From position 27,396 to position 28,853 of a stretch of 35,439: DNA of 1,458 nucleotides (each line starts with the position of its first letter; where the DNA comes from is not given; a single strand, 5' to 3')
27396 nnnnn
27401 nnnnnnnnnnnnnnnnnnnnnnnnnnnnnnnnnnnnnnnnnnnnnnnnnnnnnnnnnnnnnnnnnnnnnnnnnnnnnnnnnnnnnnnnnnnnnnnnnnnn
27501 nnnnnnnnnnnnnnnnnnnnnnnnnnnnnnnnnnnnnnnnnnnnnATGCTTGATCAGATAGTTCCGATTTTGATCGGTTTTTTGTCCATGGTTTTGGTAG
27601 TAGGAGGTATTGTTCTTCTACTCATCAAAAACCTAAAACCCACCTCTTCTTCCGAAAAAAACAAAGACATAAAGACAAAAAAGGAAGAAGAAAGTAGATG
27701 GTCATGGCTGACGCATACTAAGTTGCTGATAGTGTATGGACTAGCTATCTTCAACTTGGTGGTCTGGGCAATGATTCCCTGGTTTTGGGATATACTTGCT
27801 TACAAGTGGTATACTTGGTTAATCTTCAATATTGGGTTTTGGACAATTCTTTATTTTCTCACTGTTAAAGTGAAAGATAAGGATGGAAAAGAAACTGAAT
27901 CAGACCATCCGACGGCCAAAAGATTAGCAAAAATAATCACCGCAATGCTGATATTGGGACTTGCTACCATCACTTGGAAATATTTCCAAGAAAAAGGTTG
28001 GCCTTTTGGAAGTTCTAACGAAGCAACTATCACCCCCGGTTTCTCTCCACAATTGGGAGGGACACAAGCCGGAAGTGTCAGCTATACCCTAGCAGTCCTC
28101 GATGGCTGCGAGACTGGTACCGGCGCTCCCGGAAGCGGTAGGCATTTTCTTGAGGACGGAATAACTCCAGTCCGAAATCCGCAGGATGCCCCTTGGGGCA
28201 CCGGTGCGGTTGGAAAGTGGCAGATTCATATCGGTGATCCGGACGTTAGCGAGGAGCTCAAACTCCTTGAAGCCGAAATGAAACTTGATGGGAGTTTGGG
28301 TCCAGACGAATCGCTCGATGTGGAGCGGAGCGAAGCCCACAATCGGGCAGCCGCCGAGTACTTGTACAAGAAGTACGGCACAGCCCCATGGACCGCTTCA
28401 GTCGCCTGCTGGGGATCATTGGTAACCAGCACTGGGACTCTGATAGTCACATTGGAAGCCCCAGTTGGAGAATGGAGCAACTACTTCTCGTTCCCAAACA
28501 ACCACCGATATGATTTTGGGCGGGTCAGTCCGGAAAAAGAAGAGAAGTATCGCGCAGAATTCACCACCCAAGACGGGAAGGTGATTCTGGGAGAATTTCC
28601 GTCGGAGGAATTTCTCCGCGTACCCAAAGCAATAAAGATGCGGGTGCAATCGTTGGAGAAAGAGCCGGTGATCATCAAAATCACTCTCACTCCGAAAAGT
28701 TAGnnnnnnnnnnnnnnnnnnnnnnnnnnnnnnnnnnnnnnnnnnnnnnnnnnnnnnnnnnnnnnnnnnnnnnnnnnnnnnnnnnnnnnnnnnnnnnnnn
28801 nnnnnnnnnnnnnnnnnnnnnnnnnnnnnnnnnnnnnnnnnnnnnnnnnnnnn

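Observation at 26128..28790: GC-rich island next to the tRNA cluster and rnpB encoding an SPFH/band-7 protein and a polytopic membrane protein with a lysozyme-like domain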

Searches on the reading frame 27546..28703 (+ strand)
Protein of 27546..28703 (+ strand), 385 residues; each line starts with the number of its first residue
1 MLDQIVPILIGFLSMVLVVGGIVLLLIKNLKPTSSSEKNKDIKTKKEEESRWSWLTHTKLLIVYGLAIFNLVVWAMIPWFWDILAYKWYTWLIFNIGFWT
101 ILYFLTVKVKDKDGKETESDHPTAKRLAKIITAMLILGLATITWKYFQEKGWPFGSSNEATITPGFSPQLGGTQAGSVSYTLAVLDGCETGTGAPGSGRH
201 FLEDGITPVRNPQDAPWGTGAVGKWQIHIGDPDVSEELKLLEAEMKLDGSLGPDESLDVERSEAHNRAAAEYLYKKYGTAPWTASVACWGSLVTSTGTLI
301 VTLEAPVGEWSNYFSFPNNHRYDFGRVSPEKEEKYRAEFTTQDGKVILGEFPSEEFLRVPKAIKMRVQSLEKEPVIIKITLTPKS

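Call 7: search_protein_families(library=pfam, proteins=[window:27546-28703:+], max_evalue=1)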
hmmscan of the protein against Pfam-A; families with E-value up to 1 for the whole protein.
window:27546-28703:+ (385 aa): 3 families
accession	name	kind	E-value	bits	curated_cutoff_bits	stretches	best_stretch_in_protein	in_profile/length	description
PF04647.20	AgrB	-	0.12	12.1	23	1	64-143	80-159/185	Accessory gene regulator B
PF05661.17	DUF808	-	0.22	11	28.4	1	9-73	231-300/302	Protein of unknown function (DUF808)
PF06781.17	CrgA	-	0.72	10.5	24.8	0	112-154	20-62/89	Cell division protein CrgA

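Call 9: search_solved_structures(query=window:27546-28703:+, max_evalue=10, show_alignments=2)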
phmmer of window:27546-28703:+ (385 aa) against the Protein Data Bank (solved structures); distinct sequences matched with E-value up to 10: 6.
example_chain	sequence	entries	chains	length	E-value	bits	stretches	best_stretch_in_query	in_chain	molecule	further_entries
8i6v_D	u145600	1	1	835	0.0035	19.6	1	50-135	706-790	Vacuolar transporter chaperone 3 complex subunit 3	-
7ytj_E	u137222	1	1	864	0.0037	19.6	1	50-135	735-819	Vacuolar transporter chaperone 3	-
9umg_E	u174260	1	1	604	0.0039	19.5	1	50-133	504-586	Vacuolar transporter chaperone 3 complex subunit 3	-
9bry_p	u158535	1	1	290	0.39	12.9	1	23-106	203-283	Renin receptor cytoplasmic fragment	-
9bra_p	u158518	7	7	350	0.54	12.4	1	23-106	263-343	Renin receptor cytoplasmic fragment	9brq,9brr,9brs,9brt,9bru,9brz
8yq5_E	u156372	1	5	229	2.4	10.3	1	47-145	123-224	de novo designed ion channel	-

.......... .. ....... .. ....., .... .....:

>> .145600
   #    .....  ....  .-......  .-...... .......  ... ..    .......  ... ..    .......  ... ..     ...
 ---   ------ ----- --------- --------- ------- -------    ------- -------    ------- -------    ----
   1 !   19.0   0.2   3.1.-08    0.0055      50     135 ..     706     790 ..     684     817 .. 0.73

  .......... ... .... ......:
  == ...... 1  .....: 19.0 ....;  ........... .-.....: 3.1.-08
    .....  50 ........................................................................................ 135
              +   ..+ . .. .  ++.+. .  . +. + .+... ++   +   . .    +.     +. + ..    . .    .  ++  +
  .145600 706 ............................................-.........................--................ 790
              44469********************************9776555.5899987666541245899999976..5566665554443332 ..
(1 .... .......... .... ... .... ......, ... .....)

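Call 10: search_protein_families(library=ncbifam, proteins=[window:27546-28703:+], max_evalue=1)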
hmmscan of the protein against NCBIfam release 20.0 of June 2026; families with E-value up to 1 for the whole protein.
window:27546-28703:+ (385 aa): 1 family
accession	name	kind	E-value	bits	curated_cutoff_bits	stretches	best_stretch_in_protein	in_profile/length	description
NF033480.1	bifunc_MprF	equivalog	0.27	9.4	600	1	57-143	123-213/841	bifunctional lysylphosphatidylglycerol flippase/synthetase MprF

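Call 11: find_homologous_proteins(query=window:27546-28703:+)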
Query window:27546-28703:+ (385 aa): 7 proteins with E <= 0.001 among 4945 candidates.
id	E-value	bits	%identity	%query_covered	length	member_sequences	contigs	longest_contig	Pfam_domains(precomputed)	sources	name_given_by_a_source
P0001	1.4e-260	882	100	100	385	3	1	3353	-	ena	-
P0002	1.1e-130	454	60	95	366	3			-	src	-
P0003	5.4e-114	399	57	84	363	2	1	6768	-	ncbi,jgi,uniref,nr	ncbi:MAG: hypothetical protein COU10_03910 [Candidatus Harrisonbacteria bacterium CG10_big_fil_rev_8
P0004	1.9e-62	230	41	83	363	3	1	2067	-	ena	-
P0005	7.5e-39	152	33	99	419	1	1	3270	-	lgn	-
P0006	1.3e-27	115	34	85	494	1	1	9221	-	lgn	-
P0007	4.5e-19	87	29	77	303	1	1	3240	-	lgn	-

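Call 14: find_encoding_contigs(protein=P0003, flank=10000)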
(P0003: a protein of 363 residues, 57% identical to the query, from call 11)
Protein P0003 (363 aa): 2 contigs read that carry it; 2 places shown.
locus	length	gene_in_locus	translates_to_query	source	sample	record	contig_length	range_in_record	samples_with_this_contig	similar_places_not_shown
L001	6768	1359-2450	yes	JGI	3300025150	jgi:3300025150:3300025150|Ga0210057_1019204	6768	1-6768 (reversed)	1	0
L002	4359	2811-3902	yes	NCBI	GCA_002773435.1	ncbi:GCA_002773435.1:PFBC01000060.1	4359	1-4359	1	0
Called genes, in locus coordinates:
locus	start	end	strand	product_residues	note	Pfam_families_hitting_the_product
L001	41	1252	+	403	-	-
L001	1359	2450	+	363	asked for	-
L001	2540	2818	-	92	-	-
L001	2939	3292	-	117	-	PF18895:T4SS_pilin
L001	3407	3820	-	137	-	-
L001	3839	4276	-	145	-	PF18895:T4SS_pilin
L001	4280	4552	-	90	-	-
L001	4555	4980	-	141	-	PF04956:TrbC (faint), PF18895:T4SS_pilin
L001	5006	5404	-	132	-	PF18895:T4SS_pilin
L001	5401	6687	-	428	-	PF01547:SBP_bac_1, PF13416:SBP_bac_8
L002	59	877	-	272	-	-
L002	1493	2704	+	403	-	-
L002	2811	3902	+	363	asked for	-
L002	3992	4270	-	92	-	-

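Call 15: find_encoding_contigs(protein=P0006, flank=10000)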
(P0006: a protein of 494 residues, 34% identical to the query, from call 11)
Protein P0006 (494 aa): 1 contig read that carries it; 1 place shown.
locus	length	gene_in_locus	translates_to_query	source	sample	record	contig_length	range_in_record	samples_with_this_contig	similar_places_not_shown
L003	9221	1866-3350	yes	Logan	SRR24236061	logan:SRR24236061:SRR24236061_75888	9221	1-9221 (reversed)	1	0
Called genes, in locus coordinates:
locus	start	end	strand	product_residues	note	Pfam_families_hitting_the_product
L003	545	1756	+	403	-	-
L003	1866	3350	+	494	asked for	-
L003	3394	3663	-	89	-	-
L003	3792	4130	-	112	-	PF18895:T4SS_pilin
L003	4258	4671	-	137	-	-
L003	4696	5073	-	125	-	PF18895:T4SS_pilin (weak)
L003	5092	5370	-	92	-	PF18895:T4SS_pilin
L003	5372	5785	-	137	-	PF04956:TrbC (faint), PF18895:T4SS_pilin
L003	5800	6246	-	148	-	PF18895:T4SS_pilin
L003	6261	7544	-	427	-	PF01547:SBP_bac_1, PF13416:SBP_bac_8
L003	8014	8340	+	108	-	-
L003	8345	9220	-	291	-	?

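Call 26: search_protein_families(library=pfam, proteins=[L001:41-1252:+, L003:545-1756:+, L002:59-877:-, L003:8014-8340:+, L003:8345-9220:-], max_evalue=0.1)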
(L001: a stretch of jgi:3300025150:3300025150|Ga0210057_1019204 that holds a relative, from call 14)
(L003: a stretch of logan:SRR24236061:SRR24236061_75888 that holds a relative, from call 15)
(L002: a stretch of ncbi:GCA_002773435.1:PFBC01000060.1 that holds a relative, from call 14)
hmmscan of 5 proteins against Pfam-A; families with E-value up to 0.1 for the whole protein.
L001:41-1252:+ (403 aa): 2 families
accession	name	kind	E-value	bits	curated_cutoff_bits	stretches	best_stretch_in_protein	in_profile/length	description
PF01145.31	Band_7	-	1.1e-05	26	23.6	1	134-310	21-150/176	SPFH domain / Band 7 family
PF14225.11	MOR2-PAG1_C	-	0.081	13.1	25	0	29-91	99-154/252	Cell morphogenesis C-terminal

L003:545-1756:+ (403 aa): 0 families

L002:59-877:- (272 aa): 0 families

L003:8014-8340:+ (108 aa): 0 families

L003:8345-9220:- (291 aa): 2 families
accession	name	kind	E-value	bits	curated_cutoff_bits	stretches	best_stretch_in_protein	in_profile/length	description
PF03989.18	DNA_gyraseA_C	-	1.1e-60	201.3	27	5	139-185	1-47/48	DNA gyrase C-terminal domain, beta-propeller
PF07497.18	Rho_RNA_bind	-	0.01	16.1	27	0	167-198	33-64/73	Rho termination factor, RNA-binding domain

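Call 29: predict_structure(alignment_id=A1)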
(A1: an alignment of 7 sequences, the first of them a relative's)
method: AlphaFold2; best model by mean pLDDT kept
length: 385 residues; sequences in the alignment: 7
mean_pLDDT: 64.6   pTM: 0.40
mean pLDDT of the five models: 64.6, 61.6, 60.2, 58.1, 48.7
residues with pLDDT >= 90: 17; 70-90: 144; 50-70: 150; < 50: 74
segments of 3 or more residues with pLDDT < 50: 1-8, 30-56, 73-76, 153-176, 295-298
pLDDT, mean of each block of 10 residues (from residue 1): 45 60 58 33 34 44 53 52 63 71 74 70 69 69 64 37 33 47 74 71 86 79 81 82 92 90 88 66 56 50 72 67 57 78 82 60 81 71 57
secondary structure, 60 per line:
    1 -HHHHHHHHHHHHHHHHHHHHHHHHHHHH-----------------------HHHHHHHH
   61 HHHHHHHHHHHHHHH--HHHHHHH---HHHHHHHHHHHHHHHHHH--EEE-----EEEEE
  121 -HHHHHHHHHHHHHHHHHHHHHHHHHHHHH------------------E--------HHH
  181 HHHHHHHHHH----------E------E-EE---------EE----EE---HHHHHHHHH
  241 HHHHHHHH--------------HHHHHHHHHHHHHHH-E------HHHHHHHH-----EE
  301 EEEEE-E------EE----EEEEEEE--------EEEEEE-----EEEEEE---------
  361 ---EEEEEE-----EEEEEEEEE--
elements in order: H2-29 H53-75 H78-84 H88-105 E108-110 E116-120 H122-150 H178-190 H232-248 H263-277 H286-293 E299-305 E320-326 E335-340 E346-351 E364-369 E375-383

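Call 31: search_protein_representatives(alignment_id=A1)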
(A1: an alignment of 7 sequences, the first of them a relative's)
Query: 7 sequences, 381 profile positions. Proteins with E-value up to 0.001 (for the whole library): 297; up to 1e-10: 130; up to 1e-30: 38. The best 150 are listed.
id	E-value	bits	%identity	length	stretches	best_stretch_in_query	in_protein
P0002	5.0e-163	558.8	-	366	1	20-381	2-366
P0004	5.2e-149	512.6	-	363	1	10-378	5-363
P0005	2.5e-133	461.0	-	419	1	4-381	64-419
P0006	1.9e-118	412.1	-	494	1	5-378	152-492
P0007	1.1e-101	356.8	-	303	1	75-378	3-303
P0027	6.9e-70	252.2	-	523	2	11-381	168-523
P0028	8.7e-66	238.7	-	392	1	11-378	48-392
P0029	4.1e-65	236.5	-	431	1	6-376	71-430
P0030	1.1e-64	235.1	-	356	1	7-377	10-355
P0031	1.4e-55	205.1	-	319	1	121-377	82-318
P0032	1.8e-55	204.8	-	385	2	7-377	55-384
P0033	4.7e-51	190.2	-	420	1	11-378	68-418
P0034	1.8e-49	185.0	-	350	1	20-378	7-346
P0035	3.5e-48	180.7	-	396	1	8-379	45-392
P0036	4.5e-46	173.8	-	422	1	21-378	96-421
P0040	1.2e-42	162.5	-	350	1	14-377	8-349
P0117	6.1e-14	68.0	-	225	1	168-376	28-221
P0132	6.5e-12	61.4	-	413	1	158-296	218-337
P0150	7.6e-11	57.8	-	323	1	166-289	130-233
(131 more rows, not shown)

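Call 33: fold_search(model_id=the predicted structure, library=pdb)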
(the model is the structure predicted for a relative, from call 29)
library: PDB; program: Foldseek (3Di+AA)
matches with E <= 10: 1009; with E <= 0.001: 0
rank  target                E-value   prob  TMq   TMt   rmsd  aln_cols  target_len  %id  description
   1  9u8o_A                2.2e-03  1.00  0.15  0.47   4.4        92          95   13  Crystal structure of cupin-domain containing protein (AzcA) forming triazine (6-amino-4-oxo-4,5-dihydro-1,3,5-triazine (released 2026-04-01)
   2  9u8n_A                2.5e-03  1.00  0.16  0.48   4.3        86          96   12  Crystal structure of cupin-domain containing protein (AzcA) forming triazine (6-amino-4-oxo-4,5-dihydro-1,3,5-triazine (released 2026-04-01)
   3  9bvk_A                2.7e-03  0.98  0.16  0.09  10.2       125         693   10  Vitamin K-dependent gamma-carboxylase with factor IX propeptide and glutamate-rich region and with vitamin K hydroquin (released 2025-01-22)
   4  9u8n_B                3.4e-03  1.00  0.16  0.48   4.3        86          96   12  Crystal structure of cupin-domain containing protein (AzcA) forming triazine (6-amino-4-oxo-4,5-dihydro-1,3,5-triazine (released 2026-04-01)
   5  9u8o_B                3.6e-03  1.00  0.16  0.51   4.2        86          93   16  Crystal structure of cupin-domain containing protein (AzcA) forming triazine (6-amino-4-oxo-4,5-dihydro-1,3,5-triazine (released 2026-04-01)
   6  9u8n_C                3.6e-03  1.00  0.16  0.49   4.2        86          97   16  Crystal structure of cupin-domain containing protein (AzcA) forming triazine (6-amino-4-oxo-4,5-dihydro-1,3,5-triazine (released 2026-04-01)
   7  9mqb_A                5.4e-03  0.97  0.16  0.09  10.6       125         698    9  Vitamin K-dependent gamma-carboxylase with Osteocalcin (mutant) and vitamin K hydroquinone and calcium (released 2025-10-08)
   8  5ehd_J                6.5e-03  0.99  0.15  0.44   7.1       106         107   10  Crystal structure of human nucleophosmin-core in complex with cytochrome c (released 2016-11-09)
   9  4n8m_C                6.9e-03  0.99  0.15  0.45   7.0       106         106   10  Structural polymorphism in the N-terminal oligomerization domain of NPM1 (released 2014-03-12)
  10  3lag_B                7.8e-03  0.87  0.13  0.36   7.7        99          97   11  The crystal structure of a functionally unknown protein RPA4178 from Rhodopseudomonas palustris CGA009 (released 2010-01-19)
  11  9bvo_A                8.2e-03  0.95  0.16  0.10  10.5       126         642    9  Vitamin K-dependent gamma-carboxylase in apo state (released 2025-01-22)
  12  9bvq_A                8.2e-03  0.63  0.12  0.07  14.5       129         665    8  Vitamin K-dependent gamma-carboxylase with TMG2 propeptide and glutamate-rich region (released 2025-01-22)
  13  9l24_A                8.2e-03  0.15  0.15  0.09  29.2       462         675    8  cryo-EM structure of Vitamin K-dependent gamma-carboxylase complexed with Matrix Gla protein (released 2025-10-22)
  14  1znp_E                8.7e-03  1.00  0.18  0.45   4.1        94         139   10  X-Ray Crystal Structure of Protein Q8U9W0 from Agrobacterium tumefaciens. Northeast Structural Genomics Consortium Tar (released 2005-05-24)
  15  3loi                  8.7e-03  1.00  0.17  0.36   4.5        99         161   10  Crystal structures of Cupin superfamily BbDUF985 from Branchiostoma belcheri tsingtauense in the apo and GDP-bound forms (released 2010-06-02)
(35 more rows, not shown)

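Call 34: search_solved_structures(query=A2, max_evalue=10, show_alignments=3)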
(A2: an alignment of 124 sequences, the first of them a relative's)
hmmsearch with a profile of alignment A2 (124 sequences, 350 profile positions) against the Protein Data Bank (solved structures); distinct sequences matched with E-value up to 10: 82 (the best 60 are shown).
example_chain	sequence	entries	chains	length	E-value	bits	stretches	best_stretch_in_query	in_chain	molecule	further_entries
3wdo_A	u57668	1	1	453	0.0014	21.1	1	22-129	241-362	MFS Transporter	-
4ikx_A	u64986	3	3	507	0.0098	18.3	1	22-132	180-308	Di-tripeptide ABC transporter (Permease)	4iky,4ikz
4ikv_A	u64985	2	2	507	0.013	17.9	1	22-132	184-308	Di-tripeptide ABC transporter (Permease)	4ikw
8yq5_E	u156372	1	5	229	0.087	15.2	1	35-127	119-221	de novo designed ion channel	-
25ik_R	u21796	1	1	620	0.14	14.5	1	22-102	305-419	Soluble cytochrome b562,Proto-oncogene Mas,LgBiT tag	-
25il_R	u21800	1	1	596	0.2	14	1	22-102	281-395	Soluble cytochrome b562,Proto-oncogene Mas,LgBiT tag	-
5vre_A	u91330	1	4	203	0.21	13.9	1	29-133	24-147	Putative integral membrane protein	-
9rgn_A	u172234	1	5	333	0.37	13.1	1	49-133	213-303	pH gated chloride channel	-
9rgm_A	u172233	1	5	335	0.42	12.9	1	49-133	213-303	pH gated chloride channel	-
8yq6_E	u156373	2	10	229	0.6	12.4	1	35-127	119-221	de novo designed ion channel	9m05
6e5c_A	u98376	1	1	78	0.72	12.2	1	263-335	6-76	De novo beta protein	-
8t05_A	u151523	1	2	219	0.99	11.7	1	22-97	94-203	Myomaker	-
8zou_N3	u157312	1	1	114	1.4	11.2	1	19-94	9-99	NADH-ubiquinone oxidoreductase chain 3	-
7v2d_j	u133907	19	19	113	1.8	10.8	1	19-94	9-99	NADH-ubiquinone oxidoreductase chain 3 | ND3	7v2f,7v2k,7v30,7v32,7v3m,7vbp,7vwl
9rgp_A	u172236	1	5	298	2.4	10.4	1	49-128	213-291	pH gated chloride channel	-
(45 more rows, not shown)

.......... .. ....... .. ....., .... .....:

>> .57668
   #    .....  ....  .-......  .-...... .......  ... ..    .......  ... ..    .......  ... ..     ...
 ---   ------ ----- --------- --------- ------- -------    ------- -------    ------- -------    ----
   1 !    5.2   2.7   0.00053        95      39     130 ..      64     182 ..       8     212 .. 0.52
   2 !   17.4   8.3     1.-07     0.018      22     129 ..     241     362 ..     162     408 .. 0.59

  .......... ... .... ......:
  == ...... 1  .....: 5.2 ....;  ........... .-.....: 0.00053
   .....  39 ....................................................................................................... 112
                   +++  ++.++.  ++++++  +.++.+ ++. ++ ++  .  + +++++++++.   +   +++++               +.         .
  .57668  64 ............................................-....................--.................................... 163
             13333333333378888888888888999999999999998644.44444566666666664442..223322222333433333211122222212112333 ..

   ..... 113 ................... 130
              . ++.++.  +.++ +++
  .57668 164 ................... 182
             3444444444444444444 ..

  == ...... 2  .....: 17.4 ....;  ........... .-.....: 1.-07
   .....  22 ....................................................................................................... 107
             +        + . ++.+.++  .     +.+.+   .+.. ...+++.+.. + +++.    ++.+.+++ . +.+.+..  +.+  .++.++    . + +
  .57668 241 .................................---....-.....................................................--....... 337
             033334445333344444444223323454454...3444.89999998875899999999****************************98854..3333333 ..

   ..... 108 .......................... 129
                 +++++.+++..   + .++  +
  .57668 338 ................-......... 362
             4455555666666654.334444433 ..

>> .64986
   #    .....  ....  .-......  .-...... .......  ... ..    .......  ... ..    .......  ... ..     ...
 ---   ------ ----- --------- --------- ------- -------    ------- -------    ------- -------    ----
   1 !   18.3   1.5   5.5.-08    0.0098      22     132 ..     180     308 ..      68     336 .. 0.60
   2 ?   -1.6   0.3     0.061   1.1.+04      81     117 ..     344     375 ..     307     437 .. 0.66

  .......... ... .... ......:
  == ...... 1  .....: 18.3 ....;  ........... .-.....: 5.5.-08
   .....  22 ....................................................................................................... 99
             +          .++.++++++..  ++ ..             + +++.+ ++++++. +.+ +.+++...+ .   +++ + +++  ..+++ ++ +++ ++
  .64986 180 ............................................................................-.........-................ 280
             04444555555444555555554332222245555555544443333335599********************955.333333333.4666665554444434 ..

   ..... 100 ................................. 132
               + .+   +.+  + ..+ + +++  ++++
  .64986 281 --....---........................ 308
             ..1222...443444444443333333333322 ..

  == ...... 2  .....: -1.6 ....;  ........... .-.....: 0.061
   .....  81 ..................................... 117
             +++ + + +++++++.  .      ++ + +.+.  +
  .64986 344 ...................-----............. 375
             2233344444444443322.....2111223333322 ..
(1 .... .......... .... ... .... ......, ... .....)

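Call 35: search_protein_families(library=pfam, alignment_id=A2, max_evalue=0.01)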
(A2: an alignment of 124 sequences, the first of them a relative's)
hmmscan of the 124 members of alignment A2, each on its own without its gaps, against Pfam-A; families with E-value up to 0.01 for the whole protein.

A. member 1, P0001 (385 aa): 0 families

B. families by the number of members that match (of 124 scanned): 32 families (the first 25 are shown)
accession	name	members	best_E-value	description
PF06737.19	Transglycosylas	3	0.0001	Transglycosylase-like domain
PF09925.14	DUF2157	3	0.0014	Predicted membrane protein (DUF2157)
PF04277.18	OAD_gamma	2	7.1e-05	Oxaloacetate decarboxylase, gamma chain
PF13273.12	DUF4064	2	0.00014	Protein of unknown function (DUF4064)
PF09534.15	Trp_oprn_chp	2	0.00051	Tryptophan-associated transmembrane protein (Trp_oprn_chp)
PF00499.25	Oxidored_q3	2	0.0039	NADH-ubiquinone/plastoquinone oxidoreductase chain 6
PF08208.16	RNA_polI_A34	1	2e-05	DNA-directed RNA polymerase I subunit RPA34.5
PF14897.12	EpsG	1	6.1e-05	EpsG family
PF18705.7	DUF5643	1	0.00044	Family of unknown function (DUF5643)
PF21827.1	New_glue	1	0.00073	New glue protein family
PF14012.11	DUF4229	1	0.00091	Protein of unknown function (DUF4229)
PF20225.4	DUF6584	1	0.00092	Family of unknown function (DUF6584)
PF18896.5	SLT_3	1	0.0012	Lysozyme like domain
PF20176.3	DUF6541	1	0.0017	Family of unknown function (DUF6541)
PF04893.22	Yip1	1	0.002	Yip1 domain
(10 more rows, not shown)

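Call 41: find_encoding_contigs(protein=P0005, flank=10000)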
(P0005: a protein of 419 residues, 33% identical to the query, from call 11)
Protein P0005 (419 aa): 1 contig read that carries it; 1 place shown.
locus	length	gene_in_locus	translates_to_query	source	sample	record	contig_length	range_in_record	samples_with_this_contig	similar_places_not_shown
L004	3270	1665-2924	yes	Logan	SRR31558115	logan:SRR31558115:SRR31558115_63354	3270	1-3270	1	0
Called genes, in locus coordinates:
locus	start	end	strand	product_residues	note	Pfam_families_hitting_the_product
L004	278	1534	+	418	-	-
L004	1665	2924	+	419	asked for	-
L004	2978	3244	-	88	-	PF18895:T4SS_pilin (weak)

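Call 42: find_encoding_contigs(protein=P0007, flank=10000)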
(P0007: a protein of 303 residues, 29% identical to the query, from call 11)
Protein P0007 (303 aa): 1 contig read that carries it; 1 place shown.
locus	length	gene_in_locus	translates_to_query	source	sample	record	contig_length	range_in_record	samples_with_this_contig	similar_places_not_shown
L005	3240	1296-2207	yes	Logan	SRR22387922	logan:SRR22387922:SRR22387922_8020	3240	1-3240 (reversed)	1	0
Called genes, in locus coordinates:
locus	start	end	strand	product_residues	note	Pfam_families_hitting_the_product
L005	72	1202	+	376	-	PF01145:Band_7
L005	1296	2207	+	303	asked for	-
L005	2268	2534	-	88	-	PF18895:T4SS_pilin (weak)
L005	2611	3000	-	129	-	PF18895:T4SS_pilin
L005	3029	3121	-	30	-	-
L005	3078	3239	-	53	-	?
